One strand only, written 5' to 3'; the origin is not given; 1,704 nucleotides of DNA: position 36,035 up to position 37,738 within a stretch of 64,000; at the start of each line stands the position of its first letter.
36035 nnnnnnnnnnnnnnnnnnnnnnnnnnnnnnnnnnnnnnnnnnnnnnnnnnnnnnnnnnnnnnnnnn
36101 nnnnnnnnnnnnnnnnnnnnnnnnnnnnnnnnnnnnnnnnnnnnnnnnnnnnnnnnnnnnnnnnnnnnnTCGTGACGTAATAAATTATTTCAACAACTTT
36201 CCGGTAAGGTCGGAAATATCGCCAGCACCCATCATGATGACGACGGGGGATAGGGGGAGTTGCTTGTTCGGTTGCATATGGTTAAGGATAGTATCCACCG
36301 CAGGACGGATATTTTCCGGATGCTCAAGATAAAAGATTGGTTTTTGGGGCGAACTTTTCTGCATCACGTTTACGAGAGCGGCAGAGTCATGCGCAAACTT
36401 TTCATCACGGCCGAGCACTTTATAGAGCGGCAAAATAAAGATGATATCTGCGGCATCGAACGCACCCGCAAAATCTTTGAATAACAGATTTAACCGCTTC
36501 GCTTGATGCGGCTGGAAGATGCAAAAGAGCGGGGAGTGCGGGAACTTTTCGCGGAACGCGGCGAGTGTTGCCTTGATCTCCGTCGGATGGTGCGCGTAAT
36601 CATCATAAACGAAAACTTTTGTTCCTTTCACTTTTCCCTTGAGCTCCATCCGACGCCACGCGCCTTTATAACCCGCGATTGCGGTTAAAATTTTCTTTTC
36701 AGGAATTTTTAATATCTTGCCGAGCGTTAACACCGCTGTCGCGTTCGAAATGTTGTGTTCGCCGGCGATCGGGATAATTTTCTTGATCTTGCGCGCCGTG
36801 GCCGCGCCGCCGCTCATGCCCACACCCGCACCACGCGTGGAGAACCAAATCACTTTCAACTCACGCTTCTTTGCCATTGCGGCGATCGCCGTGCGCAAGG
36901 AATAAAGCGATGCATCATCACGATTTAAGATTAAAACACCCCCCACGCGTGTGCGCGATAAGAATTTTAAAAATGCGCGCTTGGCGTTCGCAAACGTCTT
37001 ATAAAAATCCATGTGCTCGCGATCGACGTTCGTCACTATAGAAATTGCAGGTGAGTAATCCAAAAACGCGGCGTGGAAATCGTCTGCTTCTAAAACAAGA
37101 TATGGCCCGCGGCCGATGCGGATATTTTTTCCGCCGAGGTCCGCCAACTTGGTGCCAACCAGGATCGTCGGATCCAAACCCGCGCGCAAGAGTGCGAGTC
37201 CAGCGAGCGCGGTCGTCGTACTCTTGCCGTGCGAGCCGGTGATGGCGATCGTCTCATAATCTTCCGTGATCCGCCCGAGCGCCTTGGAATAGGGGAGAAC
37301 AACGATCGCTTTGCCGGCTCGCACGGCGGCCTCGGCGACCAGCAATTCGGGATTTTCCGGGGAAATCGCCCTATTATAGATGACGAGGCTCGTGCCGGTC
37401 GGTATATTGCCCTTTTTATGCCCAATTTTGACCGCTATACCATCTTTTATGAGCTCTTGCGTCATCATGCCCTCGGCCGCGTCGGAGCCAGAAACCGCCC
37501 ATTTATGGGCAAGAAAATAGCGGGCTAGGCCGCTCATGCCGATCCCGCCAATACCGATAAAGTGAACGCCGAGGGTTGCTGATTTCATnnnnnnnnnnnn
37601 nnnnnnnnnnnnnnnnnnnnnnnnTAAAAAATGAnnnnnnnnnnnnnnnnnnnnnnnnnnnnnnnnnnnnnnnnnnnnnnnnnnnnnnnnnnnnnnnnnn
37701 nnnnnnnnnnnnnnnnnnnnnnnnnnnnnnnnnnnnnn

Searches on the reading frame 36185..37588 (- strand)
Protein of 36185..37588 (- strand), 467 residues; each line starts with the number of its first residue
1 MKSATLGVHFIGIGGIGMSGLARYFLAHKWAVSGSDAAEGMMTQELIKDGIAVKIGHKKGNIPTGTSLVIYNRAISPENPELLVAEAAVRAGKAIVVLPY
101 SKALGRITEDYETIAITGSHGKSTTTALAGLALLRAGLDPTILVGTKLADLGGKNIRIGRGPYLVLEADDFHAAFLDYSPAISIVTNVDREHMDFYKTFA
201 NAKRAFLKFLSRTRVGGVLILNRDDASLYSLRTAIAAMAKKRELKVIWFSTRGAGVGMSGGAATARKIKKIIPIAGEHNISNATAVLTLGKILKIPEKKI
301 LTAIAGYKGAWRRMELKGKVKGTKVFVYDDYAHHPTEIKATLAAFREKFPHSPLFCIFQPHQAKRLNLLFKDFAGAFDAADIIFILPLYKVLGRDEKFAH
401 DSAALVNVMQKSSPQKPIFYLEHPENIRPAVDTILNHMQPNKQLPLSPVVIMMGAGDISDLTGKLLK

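Call 43: search_protein_families(library=pfam, proteins=[window:36185-37588:-])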
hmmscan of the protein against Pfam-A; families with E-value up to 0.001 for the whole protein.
window:36185-37588:- (467 aa): 3 families
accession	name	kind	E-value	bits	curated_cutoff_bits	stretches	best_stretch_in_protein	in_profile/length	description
PF01225.30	Mur_ligase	-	4.6e-19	69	21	1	8-110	2-93/95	Mur ligase family, catalytic domain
PF08245.18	Mur_ligase_M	-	7.5e-18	65.7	24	1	116-289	1-199/200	Mur ligase middle domain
PF02875.26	Mur_ligase_C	-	4.7e-15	57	28.4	1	312-455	1-126/127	Mur ligase, glutamate ligase domain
